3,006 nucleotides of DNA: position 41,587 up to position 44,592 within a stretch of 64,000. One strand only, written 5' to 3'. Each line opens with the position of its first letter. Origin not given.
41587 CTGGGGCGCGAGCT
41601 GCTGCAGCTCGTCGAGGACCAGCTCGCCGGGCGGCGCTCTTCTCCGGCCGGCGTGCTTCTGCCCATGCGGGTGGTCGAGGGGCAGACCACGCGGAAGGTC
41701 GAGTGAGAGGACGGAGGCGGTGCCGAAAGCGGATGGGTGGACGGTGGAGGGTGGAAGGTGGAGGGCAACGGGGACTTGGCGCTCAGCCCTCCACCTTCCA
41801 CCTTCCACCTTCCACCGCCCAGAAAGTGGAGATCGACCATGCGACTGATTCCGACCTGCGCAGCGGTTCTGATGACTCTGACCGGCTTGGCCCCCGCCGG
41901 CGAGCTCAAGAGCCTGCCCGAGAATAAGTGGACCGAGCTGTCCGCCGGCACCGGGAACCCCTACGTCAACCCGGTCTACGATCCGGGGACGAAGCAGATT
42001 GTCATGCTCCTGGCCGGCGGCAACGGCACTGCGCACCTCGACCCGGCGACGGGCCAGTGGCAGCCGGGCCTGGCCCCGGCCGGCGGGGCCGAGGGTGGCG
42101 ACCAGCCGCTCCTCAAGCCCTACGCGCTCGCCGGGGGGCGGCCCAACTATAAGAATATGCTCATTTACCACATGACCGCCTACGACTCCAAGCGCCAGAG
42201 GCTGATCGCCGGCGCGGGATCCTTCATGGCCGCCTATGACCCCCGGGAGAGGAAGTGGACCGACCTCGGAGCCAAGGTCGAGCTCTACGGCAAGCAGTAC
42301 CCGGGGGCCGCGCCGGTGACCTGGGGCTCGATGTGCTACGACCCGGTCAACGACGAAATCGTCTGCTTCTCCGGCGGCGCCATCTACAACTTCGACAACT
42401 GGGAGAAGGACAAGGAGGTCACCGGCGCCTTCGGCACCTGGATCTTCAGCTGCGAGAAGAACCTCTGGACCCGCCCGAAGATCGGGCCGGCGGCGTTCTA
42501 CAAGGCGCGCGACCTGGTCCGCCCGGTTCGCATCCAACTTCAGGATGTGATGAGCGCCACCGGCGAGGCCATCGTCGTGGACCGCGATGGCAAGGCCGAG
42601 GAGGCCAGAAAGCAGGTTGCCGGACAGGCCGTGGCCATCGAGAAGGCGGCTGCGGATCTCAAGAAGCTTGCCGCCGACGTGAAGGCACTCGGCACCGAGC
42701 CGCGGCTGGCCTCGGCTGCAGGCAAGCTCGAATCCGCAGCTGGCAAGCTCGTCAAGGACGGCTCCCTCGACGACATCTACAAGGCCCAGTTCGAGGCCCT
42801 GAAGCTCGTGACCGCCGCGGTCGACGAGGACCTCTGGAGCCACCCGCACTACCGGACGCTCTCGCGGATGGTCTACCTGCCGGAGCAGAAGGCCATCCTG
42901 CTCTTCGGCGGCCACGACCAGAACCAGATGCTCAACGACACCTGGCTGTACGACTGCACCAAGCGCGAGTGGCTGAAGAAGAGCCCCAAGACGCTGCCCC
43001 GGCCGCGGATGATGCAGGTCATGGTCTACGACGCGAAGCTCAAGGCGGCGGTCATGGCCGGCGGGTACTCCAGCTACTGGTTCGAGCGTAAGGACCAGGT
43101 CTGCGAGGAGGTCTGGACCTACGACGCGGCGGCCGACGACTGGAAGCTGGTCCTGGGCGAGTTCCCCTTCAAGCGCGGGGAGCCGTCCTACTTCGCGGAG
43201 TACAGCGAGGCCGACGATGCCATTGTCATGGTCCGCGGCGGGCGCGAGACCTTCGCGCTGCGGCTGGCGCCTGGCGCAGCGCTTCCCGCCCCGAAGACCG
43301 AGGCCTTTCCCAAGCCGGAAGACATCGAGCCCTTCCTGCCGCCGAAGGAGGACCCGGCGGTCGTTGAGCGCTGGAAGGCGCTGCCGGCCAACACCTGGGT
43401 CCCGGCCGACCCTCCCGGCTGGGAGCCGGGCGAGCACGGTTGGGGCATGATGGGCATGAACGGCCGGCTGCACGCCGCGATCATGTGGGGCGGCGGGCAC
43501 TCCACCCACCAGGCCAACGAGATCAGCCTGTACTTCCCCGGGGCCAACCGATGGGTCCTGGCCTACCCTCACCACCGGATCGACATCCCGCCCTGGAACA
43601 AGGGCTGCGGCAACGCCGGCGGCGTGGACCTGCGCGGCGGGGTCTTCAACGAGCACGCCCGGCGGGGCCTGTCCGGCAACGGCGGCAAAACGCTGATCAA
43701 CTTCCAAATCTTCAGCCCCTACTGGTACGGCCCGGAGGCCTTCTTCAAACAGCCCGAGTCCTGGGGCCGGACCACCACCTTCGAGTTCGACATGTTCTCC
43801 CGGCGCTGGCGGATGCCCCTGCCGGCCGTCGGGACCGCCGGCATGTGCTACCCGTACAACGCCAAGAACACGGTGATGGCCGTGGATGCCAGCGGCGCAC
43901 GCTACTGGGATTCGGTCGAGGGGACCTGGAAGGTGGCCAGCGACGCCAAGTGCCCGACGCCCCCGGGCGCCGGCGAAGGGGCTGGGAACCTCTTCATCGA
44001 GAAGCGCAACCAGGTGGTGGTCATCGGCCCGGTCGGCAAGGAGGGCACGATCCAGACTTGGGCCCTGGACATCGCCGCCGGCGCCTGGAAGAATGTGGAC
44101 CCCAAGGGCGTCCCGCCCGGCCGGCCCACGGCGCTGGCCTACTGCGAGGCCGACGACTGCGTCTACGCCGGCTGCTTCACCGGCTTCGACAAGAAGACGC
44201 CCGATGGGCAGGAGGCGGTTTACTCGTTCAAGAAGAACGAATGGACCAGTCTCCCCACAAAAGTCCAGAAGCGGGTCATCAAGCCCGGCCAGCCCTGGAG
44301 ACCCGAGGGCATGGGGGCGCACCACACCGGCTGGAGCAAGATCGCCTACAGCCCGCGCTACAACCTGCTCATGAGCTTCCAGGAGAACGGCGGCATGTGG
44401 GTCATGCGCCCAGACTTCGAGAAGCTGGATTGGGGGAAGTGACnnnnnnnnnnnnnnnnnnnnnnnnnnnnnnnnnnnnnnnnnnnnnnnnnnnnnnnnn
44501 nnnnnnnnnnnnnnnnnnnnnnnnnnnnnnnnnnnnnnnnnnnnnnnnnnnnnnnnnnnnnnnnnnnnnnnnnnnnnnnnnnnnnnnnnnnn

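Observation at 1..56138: A ~56-kb glycan-processing super-locus dominated by two expanded secreted beta-propeller families of unknown function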

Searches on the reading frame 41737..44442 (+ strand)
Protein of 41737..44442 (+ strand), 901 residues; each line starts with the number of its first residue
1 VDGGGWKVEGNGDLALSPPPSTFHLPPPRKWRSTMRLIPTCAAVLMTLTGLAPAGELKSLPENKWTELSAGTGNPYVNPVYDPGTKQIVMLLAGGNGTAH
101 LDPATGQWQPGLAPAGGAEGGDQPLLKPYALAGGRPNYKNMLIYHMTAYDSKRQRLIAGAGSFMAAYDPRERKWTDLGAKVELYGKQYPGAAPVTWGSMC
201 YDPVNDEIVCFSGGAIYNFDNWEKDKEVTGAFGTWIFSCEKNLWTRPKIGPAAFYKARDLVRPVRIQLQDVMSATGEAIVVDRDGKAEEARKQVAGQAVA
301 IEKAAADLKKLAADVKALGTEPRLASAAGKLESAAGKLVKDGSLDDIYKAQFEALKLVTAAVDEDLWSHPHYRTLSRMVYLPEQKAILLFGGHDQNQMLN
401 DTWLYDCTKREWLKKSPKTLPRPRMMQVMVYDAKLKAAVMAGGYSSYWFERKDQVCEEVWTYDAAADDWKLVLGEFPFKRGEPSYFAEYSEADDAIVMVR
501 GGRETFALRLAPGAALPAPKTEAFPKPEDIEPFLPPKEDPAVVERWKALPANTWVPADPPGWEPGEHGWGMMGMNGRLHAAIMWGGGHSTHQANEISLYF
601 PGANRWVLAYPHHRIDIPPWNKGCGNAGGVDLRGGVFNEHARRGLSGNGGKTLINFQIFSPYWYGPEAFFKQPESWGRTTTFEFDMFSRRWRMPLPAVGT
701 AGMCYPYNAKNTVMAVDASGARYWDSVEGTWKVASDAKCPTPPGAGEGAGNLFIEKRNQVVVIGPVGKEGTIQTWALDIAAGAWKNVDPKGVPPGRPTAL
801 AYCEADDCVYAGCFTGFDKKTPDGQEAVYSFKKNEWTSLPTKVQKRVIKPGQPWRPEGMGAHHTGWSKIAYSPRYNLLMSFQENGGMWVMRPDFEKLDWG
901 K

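Call 5: search_protein_families(library=pfam, proteins=[window:41737-44442:+], max_evalue=0.01)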
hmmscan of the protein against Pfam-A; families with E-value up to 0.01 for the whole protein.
window:41737-44442:+ (901 aa): 7 families
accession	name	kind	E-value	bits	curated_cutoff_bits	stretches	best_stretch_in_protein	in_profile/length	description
PF24681.1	Kelch_KLHDC2_KLHL20_DRC7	-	4.9e-20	72.2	50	2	335-505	15-175/221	KLHDC2/KLHL20/DRC7 Kelch-repeats domain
PF24981.1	Beta-prop_ATRN-LZTR1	-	6.4e-11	42.5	50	1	336-474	6-140/289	Attractin/LZTR1 beta-propeller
PF13415.12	Kelch_3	-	1.8e-10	41.2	22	1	387-431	4-47/48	Galactose oxidase, central domain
PF13418.12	Kelch_4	-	3.5e-09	36.9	21.6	1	385-420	13-47/49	Galactose oxidase, central domain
PF07646.21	Kelch_2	-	4.1e-06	26.9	21.3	0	377-412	4-41/48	Kelch motif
PF01344.31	Kelch_1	-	0.00054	19.9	20.1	1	387-414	14-41/46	Kelch motif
PF13964.12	Kelch_6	-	0.0071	16.8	25.3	0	386-417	13-45/50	Kelch motif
